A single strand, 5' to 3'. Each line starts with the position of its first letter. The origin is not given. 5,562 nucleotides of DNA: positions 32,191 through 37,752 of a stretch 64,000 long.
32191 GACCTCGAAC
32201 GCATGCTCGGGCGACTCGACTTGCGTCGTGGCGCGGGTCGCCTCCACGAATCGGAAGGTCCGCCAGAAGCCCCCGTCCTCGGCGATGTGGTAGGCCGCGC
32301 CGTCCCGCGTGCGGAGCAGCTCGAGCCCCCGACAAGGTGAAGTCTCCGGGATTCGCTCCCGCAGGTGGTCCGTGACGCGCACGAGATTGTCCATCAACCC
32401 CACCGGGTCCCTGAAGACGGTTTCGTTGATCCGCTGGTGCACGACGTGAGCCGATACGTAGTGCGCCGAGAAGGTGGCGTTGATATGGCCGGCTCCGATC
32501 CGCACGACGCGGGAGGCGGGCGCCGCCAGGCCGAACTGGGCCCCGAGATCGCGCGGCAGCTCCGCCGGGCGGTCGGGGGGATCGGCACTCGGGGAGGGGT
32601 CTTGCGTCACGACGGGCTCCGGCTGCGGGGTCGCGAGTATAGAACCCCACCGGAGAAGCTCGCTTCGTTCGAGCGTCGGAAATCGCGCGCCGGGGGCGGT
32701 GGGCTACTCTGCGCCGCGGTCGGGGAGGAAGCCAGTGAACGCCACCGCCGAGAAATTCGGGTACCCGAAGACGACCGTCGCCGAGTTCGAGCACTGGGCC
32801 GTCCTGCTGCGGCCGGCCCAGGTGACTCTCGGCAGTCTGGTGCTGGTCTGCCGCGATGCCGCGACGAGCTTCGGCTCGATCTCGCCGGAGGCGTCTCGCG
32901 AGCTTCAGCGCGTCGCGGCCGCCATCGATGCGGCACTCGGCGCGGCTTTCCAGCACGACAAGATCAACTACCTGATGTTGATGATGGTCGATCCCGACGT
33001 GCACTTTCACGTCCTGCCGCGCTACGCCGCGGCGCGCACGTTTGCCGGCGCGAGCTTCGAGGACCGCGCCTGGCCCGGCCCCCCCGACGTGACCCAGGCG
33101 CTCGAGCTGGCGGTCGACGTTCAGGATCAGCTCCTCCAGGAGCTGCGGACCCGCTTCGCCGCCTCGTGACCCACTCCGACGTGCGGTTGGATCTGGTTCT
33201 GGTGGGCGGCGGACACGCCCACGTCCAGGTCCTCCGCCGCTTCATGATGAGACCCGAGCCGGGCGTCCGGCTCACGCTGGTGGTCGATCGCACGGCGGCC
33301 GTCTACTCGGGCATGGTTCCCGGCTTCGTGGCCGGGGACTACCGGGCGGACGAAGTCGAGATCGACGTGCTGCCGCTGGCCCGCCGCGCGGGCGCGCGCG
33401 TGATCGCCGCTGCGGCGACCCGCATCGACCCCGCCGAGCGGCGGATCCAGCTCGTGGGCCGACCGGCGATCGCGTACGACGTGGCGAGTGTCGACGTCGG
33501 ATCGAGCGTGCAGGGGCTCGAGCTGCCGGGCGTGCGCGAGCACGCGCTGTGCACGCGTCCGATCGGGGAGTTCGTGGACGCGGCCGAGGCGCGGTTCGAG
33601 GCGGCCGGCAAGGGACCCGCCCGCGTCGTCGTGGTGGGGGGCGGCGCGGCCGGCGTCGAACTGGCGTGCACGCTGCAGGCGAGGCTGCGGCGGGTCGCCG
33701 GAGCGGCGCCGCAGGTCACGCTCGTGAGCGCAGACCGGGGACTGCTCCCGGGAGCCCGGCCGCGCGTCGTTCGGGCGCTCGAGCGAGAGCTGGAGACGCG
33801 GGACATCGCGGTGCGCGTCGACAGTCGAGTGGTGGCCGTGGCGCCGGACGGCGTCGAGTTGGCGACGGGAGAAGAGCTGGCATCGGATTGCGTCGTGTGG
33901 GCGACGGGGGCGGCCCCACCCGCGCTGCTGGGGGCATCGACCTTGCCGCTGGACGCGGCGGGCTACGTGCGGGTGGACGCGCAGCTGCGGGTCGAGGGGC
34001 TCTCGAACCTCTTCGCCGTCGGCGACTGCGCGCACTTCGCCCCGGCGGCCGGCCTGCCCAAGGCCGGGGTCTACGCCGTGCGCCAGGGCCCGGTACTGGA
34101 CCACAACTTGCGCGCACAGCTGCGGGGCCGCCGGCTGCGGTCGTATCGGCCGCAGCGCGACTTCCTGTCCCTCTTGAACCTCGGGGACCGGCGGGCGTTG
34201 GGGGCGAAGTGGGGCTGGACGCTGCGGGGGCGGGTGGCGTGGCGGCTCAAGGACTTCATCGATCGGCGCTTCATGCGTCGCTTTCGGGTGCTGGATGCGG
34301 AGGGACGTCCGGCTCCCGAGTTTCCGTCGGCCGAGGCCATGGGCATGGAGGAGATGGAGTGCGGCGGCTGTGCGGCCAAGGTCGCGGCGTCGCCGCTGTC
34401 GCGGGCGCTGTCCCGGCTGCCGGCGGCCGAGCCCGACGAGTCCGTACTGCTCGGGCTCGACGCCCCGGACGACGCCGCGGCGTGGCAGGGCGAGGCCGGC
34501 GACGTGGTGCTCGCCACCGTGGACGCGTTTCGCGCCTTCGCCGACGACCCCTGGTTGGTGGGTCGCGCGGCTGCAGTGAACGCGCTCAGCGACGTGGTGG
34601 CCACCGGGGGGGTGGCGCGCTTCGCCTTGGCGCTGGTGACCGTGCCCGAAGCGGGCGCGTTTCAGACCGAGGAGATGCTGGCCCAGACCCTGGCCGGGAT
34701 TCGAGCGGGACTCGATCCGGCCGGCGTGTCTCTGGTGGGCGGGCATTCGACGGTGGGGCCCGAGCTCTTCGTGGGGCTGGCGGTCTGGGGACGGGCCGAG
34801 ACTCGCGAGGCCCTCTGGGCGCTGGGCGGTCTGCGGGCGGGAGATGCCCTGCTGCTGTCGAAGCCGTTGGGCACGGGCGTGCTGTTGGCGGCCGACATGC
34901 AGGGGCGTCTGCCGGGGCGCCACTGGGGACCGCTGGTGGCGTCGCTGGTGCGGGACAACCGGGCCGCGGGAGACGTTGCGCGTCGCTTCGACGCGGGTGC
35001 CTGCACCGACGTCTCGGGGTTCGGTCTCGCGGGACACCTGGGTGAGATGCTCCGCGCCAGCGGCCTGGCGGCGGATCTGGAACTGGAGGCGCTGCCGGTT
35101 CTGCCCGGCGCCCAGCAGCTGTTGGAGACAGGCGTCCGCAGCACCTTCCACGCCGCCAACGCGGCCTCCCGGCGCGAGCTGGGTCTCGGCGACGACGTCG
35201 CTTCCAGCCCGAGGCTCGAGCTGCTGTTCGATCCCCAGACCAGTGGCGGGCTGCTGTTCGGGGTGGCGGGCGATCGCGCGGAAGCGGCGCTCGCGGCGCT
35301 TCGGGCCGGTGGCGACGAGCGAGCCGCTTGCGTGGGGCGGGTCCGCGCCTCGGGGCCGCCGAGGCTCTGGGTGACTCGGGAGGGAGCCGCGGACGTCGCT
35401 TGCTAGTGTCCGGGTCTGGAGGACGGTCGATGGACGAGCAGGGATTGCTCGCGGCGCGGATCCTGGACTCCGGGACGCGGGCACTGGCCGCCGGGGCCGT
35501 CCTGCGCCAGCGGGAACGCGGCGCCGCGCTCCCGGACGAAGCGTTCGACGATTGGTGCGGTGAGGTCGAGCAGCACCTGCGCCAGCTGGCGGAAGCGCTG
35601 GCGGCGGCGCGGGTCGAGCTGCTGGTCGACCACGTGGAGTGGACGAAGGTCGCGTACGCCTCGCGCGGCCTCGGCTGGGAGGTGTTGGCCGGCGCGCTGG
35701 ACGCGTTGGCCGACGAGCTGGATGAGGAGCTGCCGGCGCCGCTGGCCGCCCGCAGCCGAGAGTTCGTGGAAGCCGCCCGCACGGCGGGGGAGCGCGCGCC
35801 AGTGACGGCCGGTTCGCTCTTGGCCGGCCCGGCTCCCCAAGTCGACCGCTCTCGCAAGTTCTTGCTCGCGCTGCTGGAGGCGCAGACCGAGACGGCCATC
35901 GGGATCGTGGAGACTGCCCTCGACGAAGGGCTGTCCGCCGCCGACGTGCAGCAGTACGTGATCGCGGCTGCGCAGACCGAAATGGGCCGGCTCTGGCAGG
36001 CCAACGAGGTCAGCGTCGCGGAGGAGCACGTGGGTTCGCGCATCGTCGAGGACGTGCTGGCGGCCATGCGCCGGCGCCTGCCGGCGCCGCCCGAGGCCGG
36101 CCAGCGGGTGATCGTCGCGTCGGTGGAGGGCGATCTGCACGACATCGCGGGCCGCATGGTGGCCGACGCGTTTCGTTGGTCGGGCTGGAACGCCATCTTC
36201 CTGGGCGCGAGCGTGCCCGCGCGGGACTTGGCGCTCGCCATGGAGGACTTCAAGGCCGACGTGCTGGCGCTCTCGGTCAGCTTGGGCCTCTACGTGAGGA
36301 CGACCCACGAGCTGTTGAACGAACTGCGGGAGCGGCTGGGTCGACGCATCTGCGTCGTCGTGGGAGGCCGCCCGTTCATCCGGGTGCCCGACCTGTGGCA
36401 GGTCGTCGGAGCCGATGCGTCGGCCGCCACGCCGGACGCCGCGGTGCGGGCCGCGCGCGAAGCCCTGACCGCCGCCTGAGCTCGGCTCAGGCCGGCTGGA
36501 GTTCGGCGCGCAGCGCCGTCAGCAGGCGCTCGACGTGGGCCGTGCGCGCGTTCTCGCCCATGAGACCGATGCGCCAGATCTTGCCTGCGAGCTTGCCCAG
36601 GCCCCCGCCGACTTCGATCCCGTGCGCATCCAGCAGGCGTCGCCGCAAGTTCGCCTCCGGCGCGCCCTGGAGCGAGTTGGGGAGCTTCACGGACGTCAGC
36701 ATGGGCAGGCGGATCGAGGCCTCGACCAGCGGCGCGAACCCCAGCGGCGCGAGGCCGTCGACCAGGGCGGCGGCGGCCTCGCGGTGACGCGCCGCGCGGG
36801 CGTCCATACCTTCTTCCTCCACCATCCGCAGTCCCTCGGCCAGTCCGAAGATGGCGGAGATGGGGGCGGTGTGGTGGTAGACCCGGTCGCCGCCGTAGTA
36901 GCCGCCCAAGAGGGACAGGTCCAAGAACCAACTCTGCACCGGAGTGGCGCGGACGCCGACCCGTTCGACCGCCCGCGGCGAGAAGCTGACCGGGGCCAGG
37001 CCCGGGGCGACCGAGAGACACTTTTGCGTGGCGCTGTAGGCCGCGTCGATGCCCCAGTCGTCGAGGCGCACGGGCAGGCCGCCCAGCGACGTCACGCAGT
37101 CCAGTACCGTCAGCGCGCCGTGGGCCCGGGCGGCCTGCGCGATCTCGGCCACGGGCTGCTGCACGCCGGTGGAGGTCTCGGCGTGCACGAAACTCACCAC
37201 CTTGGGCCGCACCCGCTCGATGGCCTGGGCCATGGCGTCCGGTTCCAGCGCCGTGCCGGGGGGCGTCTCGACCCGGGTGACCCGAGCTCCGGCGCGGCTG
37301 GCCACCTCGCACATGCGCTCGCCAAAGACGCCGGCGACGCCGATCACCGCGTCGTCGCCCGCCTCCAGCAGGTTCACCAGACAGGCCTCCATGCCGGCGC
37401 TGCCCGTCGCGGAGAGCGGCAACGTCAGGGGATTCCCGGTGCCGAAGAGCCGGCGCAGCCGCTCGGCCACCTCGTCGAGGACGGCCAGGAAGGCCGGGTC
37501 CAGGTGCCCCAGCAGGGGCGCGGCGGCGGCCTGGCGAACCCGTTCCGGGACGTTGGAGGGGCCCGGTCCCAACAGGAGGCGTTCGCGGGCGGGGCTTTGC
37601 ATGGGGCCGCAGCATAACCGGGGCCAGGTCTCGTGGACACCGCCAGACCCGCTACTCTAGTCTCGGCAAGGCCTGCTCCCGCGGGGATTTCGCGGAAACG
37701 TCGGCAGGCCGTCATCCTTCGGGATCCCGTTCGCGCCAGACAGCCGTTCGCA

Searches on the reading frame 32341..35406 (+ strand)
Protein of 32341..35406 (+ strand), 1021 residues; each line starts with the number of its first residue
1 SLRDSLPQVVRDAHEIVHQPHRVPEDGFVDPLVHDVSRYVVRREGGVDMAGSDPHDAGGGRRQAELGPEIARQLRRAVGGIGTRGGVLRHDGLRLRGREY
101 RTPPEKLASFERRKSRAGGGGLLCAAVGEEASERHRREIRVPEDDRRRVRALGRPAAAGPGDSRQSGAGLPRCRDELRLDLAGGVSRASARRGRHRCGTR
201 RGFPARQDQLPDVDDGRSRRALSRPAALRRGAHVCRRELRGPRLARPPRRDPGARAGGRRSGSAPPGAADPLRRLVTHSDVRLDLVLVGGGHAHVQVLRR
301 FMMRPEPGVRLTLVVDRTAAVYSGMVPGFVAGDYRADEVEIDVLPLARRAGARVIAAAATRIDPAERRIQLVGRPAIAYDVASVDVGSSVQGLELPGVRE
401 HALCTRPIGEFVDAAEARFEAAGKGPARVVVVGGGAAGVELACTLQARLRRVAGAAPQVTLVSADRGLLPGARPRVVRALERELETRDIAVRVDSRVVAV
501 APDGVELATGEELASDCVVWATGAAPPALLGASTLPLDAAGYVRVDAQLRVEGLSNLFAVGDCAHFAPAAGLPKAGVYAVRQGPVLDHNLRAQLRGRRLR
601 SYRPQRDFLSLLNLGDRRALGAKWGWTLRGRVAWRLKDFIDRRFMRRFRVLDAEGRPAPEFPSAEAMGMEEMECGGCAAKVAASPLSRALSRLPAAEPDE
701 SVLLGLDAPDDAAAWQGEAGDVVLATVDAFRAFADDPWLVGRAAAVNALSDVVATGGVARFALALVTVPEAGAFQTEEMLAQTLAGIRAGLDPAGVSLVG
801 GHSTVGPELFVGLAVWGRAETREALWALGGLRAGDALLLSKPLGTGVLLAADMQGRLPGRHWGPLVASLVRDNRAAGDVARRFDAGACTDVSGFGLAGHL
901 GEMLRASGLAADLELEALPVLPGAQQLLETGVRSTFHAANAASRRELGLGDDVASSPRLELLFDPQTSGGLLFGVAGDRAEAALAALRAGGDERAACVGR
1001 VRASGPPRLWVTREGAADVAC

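Call 37: search_protein_families(library=ncbifam, proteins=[window:32341-35406:+], max_evalue=0.00001)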
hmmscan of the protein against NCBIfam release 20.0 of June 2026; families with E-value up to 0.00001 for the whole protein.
window:32341-35406:+ (1021 aa): 27 families (the best 25 are shown)
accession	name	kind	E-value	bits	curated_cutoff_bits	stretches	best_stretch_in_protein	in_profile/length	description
TIGR04369.1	fusion_not_SelD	hypoth_equivalog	9.7e-140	466.9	700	1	287-985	1-691/701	oxidoreductase/SelD-related fusion protein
TIGR03169.1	Nterm_to_SelD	hypoth_equivalog_domain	2.4e-123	412.1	310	1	284-648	1-365/365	pyridine nucleotide-disulfide oxidoreductase family protein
TIGR00476.1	selD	equivalog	1.7e-77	260.7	125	1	672-978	6-309/311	selenide, water dikinase SelD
NF002098.0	PRK00943.1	equivalog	1.5e-59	201.7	299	1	674-1002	14-335/347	selenide, water dikinase SelD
NF010705.0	PRK14105.1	equivalog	2.8e-25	88.9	291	1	672-850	12-184/345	selenide, water dikinase SelD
TIGR01379.1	thiL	equivalog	2e-16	59.9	184.15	1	708-929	23-247/320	thiamine-phosphate kinase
TIGR03267.1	methan_mark_2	hypoth_equivalog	7.3e-11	41.7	365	1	706-919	41-247/323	methanogenesis marker 2 protein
TIGR03385.1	CoA_CoA_reduc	equivalog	8.3e-11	41.3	578.8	1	379-565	104-284/439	CoA-disulfide reductase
NF003437.0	PRK04965.1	equivalog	1e-10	41.2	392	1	284-566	4-277/378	NADH:flavorubredoxin reductase NorW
TIGR01350.1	lipoamide_DH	equivalog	3.3e-10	39.3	408.8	1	423-565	167-310/461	dihydrolipoyl dehydrogenase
NF042949.2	3PPDioc_HcaD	equivalog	6.8e-10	38.2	450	1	356-566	76-278/386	3-phenylpropionate/cinnamic acid dioxygenase ferredoxin--NAD(+) reductase subunit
NF004776.0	PRK06116.1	equivalog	7.8e-10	38.3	480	1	424-564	165-305/450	glutathione-disulfide reductase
TIGR04049.1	AIR_rel_sll0787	hypoth_equivalog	2.1e-09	36.9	321.3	1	702-923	36-246/318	sll0787 family AIR synthase-like protein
TIGR02053.1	MerA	equivalog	3.6e-08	32.8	454.45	1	356-565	108-309/465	mercury(II) reductase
NF046103.1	NOXase_Strep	equivalog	5.7e-08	32.2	600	1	408-566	129-283/442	H2O-forming NADH oxidase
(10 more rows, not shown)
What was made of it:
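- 33166..35406 (+): Fusion of a pyridine-nucleotide-disulfide oxidoreductase and SelD (selenophosphate synthetase), Cys form (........); this is the selenium donor enzyme needed for Sec synthesis. TIGR00476 selD scores 261 bits (cut-off 125), TIGR03169 scores 412 (cut-off 310), and TIGR04369 'fusion_not_SelD' scores 467, below its 700 cut-off (call 37).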

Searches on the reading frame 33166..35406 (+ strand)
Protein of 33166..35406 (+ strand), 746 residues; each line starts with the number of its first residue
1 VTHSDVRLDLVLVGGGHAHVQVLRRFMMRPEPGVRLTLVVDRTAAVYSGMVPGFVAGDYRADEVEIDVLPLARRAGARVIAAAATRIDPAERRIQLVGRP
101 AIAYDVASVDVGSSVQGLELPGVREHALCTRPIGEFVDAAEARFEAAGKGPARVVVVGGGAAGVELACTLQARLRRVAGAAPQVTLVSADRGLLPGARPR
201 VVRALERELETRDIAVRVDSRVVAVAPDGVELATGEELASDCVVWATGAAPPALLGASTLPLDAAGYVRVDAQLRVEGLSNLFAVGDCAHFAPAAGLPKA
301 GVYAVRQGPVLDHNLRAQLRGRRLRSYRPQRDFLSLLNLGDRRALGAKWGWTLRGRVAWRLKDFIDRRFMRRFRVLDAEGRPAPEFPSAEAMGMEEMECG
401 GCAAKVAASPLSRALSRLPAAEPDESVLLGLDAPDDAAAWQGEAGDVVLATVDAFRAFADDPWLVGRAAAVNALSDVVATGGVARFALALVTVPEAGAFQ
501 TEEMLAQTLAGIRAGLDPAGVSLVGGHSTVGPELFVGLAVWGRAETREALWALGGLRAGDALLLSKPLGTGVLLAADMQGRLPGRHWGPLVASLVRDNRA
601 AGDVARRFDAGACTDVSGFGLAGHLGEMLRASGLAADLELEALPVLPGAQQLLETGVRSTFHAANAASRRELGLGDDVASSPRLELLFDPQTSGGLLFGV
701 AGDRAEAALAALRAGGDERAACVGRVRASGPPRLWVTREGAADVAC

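Call 48: find_homologous_proteins(query=window:33166-35406:+, max_evalue=1e-30)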
Query window:33166-35406:+ (746 aa): 3735 proteins with E <= 1e-30 among 8000 candidates; the best 120 are listed.
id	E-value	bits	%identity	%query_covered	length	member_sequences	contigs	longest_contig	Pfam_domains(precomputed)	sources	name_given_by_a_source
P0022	0.0e+0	1603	100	100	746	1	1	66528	PF07992.21,PF00070.34,PF00586.30,PF02769.28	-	-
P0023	1.3e-263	895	64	98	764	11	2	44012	PF07992.21,PF00070.34,PF00586.30,PF02769.28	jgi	jgi:selenide,water dikinase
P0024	2.8e-263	894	64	97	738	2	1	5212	PF07992.21,PF00586.30,PF02769.28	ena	-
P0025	2.9e-263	894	64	97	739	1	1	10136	PF07992.21,PF00586.30,PF02769.28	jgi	jgi:selenide,water dikinase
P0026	1.6e-259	881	63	96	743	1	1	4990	PF07992.21,PF00070.34,PF00586.30,PF02769.28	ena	-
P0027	1.2e-258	879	64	97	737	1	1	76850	PF07992.21,PF00070.34,PF00586.30,PF02769.28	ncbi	ncbi:MAG: selenide, water dikinase SelD [Myxococcota bacterium]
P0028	2.0e-257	875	63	98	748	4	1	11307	PF07992.21,PF00070.34,PF00586.30,PF02769.28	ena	-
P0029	4.1e-255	867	63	96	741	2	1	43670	PF07992.21,PF00070.34,PF00586.30,PF02769.28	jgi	-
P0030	6.4e-255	866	62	97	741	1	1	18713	PF07992.21,PF00070.34,PF00586.30,PF02769.28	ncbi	-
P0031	5.1e-254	863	63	96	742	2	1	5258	PF07992.21,PF00070.34,PF00586.30,PF02769.28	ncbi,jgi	-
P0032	2.3e-253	861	61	97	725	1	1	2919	PF07992.21,PF00586.30,PF02769.28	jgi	jgi:selenide,water dikinase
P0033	2.4e-253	861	63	96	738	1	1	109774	PF07992.21,PF00586.30,PF02769.28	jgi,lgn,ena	-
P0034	3.1e-253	861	62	98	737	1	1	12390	PF07992.21,PF00070.34,PF00586.30,PF02769.28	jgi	jgi:selenide,water dikinase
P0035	6.2e-253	860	62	97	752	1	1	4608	PF07992.21,PF00586.30,PF02769.28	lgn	-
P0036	6.5e-253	860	62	95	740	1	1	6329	PF07992.21,PF00070.34,PF00586.30,PF02769.28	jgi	jgi:selenide,water dikinase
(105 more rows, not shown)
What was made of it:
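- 33166..35406 (+): Relatives are named SelD in Myxococcota MAGs (call 48).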

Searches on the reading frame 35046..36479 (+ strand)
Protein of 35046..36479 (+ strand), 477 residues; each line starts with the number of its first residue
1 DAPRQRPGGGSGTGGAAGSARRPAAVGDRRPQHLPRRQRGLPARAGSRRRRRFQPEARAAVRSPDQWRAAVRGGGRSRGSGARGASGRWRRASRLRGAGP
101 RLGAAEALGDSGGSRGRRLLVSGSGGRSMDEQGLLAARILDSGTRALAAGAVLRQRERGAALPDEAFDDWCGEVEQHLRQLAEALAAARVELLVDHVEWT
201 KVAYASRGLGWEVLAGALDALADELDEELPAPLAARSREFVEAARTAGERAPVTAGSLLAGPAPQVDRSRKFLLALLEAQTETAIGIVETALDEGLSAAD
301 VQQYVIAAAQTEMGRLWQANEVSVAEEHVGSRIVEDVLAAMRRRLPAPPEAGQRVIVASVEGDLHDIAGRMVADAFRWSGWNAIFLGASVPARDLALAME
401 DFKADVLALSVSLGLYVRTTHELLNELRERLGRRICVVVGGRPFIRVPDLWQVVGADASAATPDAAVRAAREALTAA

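Call 37: search_protein_families(library=ncbifam, proteins=[window:35046-36479:+], max_evalue=0.00001)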
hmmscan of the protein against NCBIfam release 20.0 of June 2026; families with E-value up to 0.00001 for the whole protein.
window:35046-36479:+ (477 aa): 9 families
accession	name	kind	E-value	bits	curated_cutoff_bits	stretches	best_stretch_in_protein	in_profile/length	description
NF047996.1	corrin_MtgC_2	exception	1.8e-19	70.1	370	1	283-470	19-206/212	glycine betaine-specific corrinoid protein MtgC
NF041607.1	dimeth_corrin_MtbC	equivalog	3.6e-15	56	350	1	276-474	5-203/203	dimethylamine corrinoid protein MtbC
TIGR02370.1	pyl_corrinoid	subfamily_domain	3.8e-14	52.5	215.3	1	275-445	5-178/197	methyltransferase cognate corrinoid protein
NF047995.1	corrinoid_MtgC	exception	4.4e-13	49.2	310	1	275-473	11-212/215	glycine betaine-specific corrinoid protein MtgC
NF052513.1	TransRegCarH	equivalog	4.8e-12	45.7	400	1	269-417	84-229/274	HTH-type transcriptional repressor CarH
TIGR02082.1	metH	equivalog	1.3e-08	33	1010.85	1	353-441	734-821/1182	methionine synthase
NF040669.1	MtaC2_Meth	equivalog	1e-07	31.6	450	1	263-408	37-182/267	methanol--corrinoid protein MtaC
NF040655.1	MtaC_Meth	equivalog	1.1e-06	27.9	420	1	273-441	40-207/253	methanol--corrinoid protein MtaC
TIGR00640.1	acid_CoA_mut_C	subfamily_domain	6.6e-06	26.1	57.45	0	353-441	3-91/132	methylmalonyl-CoA mutase C-terminal domain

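Call 54: search_protein_families(library=pfam, proteins=[window:35328-36479:+], max_evalue=0.0001)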
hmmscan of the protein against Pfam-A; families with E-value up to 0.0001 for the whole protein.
window:35328-36479:+ (383 aa): 2 families
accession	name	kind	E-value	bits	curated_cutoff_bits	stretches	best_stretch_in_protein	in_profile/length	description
PF02310.24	B12-binding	-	2.7e-18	66.4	32.1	1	260-366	2-110/121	B12 binding domain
PF02607.22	B12-binding_2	-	4.5e-11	43.2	23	1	177-246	4-72/74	B12 binding domain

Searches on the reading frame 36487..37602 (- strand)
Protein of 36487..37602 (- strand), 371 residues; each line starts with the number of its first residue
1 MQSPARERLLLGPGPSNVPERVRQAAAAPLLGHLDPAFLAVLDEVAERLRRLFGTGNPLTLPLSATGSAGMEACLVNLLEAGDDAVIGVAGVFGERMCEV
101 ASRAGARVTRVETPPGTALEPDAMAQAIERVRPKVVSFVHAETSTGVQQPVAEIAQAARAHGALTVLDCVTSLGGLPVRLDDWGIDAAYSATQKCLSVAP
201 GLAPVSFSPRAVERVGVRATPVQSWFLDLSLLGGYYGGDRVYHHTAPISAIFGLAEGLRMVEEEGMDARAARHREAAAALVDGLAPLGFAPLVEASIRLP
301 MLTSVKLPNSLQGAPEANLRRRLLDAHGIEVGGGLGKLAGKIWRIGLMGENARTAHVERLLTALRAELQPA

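Call 54: search_protein_families(library=pfam, proteins=[window:36487-37602:-], max_evalue=0.0001)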
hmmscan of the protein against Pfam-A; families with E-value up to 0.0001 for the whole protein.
window:36487-37602:- (371 aa): 1 family
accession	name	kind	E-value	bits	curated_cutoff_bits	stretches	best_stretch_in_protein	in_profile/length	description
PF00266.25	Aminotran_5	-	1e-26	94.3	21.5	1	34-334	37-338/371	Aminotransferase class-V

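Call 64: search_protein_families(library=ncbifam, proteins=[window:36487-37602:-], max_evalue=1e-10)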
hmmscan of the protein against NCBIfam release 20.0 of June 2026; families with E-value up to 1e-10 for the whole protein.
window:36487-37602:- (371 aa): 7 families
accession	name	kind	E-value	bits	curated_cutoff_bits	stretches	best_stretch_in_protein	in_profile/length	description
NF045640.1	AspGlyoxATaseBhcA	equivalog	6.6e-56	189.9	650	1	12-352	9-349/395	L-aspartate--glyoxylate aminotransferase BhcA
TIGR03301.1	PhnW-AepZ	equivalog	5.1e-55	187.3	360.8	1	9-365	1-352/355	2-aminoethylphosphonate aminotransferase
NF046070.1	PyrdoxPyrvTramin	equivalog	1.1e-49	169.3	600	1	8-369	6-365/369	pyridoxamine--pyruvate transaminase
NF010006.0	PRK13479.1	equivalog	1.5e-40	139.5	296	1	6-366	4-359/369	2-aminoethylphosphonate--pyruvate transaminase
TIGR02326.1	transamin_PhnW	equivalog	8.3e-39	133.7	400.8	1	6-368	2-360/363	2-aminoethylphosphonate--pyruvate transaminase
TIGR01366.1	serC_3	equivalog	8e-14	51.6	401.65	1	12-281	8-274/361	phosphoserine transaminase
TIGR01977.1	am_tr_V_EF2568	hypoth_equivalog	6.5e-11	41.9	377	1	100-285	106-287/376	cysteine desulfurase family protein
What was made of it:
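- Tried and rejected: Its best NCBIfam hits are AGXT/PhnW-type transaminases, all below their cut-offs, and the cysteine-desulfurase model scores only 42 bits (call 64).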
